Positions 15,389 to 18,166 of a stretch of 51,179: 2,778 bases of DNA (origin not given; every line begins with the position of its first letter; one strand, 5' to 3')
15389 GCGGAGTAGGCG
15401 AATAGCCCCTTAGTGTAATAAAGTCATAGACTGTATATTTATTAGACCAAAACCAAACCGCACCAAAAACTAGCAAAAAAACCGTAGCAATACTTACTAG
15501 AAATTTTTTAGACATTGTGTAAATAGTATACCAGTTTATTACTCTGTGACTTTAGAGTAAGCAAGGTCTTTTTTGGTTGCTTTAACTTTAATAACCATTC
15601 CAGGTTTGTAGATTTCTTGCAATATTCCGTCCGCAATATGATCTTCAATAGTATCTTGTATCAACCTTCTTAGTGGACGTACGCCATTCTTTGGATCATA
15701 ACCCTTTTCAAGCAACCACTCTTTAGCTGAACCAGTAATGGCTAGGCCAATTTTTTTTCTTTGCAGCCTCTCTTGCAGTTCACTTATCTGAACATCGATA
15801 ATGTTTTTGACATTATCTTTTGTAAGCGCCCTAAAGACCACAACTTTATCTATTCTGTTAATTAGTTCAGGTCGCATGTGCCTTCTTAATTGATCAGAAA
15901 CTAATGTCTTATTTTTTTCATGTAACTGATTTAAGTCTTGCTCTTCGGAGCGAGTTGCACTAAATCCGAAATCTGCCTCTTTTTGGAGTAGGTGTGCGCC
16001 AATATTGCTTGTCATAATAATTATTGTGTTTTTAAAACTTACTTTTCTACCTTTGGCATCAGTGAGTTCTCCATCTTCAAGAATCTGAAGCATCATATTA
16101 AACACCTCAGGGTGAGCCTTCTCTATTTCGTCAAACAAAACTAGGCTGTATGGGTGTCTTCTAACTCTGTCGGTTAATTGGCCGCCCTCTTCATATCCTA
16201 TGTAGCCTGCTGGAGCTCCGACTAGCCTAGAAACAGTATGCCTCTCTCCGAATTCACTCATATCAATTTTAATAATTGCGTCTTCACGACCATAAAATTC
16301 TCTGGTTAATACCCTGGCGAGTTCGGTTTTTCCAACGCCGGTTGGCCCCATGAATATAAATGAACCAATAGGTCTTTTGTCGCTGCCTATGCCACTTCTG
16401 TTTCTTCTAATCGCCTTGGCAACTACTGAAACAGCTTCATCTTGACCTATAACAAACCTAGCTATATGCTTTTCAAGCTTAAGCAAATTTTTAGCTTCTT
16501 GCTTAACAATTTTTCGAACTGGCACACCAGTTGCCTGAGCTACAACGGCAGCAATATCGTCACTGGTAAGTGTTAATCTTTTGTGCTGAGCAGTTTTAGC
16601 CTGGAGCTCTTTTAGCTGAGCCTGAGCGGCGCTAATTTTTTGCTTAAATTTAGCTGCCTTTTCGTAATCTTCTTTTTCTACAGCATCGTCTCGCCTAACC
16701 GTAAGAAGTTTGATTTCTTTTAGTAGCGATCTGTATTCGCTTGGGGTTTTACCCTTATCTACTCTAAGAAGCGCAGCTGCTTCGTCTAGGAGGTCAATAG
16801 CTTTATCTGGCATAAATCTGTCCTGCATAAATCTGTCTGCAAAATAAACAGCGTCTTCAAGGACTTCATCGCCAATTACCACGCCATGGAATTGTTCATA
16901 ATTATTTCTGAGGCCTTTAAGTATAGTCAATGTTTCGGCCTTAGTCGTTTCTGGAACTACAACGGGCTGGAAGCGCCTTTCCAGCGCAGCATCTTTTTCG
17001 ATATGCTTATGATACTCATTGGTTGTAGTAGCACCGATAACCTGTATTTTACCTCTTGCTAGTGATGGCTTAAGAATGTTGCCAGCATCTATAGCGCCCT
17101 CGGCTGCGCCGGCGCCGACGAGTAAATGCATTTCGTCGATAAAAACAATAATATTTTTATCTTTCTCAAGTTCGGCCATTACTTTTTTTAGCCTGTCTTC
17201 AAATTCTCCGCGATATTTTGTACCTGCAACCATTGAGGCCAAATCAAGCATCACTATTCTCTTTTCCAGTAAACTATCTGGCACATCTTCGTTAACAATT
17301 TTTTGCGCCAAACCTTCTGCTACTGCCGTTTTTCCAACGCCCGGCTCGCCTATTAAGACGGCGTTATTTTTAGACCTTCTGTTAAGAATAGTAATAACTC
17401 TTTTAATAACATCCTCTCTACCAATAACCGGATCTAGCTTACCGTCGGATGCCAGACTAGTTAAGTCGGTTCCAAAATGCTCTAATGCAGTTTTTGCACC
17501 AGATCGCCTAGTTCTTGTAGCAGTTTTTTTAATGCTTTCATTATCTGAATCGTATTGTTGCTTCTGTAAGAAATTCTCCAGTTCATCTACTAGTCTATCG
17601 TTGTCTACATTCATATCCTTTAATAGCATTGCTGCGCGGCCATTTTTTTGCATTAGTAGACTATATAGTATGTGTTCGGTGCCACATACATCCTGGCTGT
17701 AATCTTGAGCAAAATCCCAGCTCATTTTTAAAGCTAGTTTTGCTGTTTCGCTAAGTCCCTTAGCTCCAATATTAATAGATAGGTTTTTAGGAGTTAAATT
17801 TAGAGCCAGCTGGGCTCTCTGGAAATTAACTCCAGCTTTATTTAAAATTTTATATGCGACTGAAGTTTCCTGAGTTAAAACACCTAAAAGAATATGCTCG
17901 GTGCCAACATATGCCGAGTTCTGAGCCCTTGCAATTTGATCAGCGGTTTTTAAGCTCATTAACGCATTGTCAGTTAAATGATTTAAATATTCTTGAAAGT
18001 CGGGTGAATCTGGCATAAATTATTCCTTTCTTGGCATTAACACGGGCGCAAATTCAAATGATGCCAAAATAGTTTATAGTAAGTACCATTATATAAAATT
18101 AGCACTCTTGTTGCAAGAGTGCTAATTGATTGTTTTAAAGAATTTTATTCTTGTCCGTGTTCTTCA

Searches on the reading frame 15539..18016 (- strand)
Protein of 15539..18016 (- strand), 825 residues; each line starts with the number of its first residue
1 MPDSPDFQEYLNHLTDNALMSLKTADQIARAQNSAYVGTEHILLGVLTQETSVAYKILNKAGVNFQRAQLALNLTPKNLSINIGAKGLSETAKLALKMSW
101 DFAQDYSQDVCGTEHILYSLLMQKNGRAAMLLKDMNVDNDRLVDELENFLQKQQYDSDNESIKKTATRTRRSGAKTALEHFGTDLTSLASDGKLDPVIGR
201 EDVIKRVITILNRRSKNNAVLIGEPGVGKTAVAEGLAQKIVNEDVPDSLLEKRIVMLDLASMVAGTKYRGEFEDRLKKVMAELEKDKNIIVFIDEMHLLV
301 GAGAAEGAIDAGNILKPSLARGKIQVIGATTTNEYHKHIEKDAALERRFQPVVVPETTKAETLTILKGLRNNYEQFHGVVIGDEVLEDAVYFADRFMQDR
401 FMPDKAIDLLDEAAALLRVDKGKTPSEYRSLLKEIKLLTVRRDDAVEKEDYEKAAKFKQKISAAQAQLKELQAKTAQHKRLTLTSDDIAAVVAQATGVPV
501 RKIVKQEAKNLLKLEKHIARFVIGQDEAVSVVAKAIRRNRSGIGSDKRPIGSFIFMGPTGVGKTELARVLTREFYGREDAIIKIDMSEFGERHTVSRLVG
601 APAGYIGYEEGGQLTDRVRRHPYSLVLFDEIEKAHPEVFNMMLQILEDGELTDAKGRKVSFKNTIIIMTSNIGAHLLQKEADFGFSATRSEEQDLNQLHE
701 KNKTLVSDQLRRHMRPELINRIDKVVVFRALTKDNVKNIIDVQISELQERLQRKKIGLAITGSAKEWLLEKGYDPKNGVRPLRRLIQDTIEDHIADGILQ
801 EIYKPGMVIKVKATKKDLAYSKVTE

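Call 96: search_protein_families(library=pfam, proteins=[window:15539-18016:-], max_evalue=0.00001)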
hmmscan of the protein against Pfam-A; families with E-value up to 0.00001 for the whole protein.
window:15539-18016:- (825 aa): 14 families
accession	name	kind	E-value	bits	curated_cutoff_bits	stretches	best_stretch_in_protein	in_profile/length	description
PF07724.20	AAA_2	-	3.7e-64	216.2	27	1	548-724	1-165/166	AAA domain (Cdc48 subfamily)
PF17871.7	AAA_lid_9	-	7.5e-30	103.4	22.8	1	359-459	2-102/104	AAA lid domain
PF02861.25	Clp_N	-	1.1e-23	83.5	20.7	2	25-72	1-48/53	Clp amino terminal domain, pathogenicity island component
PF10431.15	ClpB_D2-small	-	2.2e-23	82.5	21.9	1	731-811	1-81/81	C-terminal, D2-small domain, of ClpB protein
PF00004.35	AAA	-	2.2e-22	80.4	21.2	2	220-351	2-125/131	ATPase family associated with various cellular activities (AAA)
PF07728.20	AAA_5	-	1.4e-15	58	22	1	553-674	2-125/139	AAA domain (dynein-related subfamily)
PF13401.12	AAA_22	-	8.7e-12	45.9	27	0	215-308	4-104/130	AAA domain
PF13191.12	AAA_16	-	9.2e-11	43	32.6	0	197-243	2-51/167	AAA ATPase domain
PF00158.32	Sigma54_activat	-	4.4e-10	39.9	20.2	0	553-671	25-142/168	Sigma-54 interaction domain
PF20720.3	nSTAND3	-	5.2e-09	36.4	27.2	0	205-244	8-45/155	Novel STAND NTPase 3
PF13238.12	AAA_18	-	5.1e-07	30.6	29.4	0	221-290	3-76/128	AAA domain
PF05621.17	TniB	-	1.2e-06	28.6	22.4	0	239-356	71-186/189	Bacterial TniB protein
PF01695.23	IstB_IS21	-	2.3e-06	27.7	24.1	0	205-280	81-152/238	IstB-like ATP binding protein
PF13173.12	AAA_14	-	2.4e-06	28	27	0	218-300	4-75/129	AAA domain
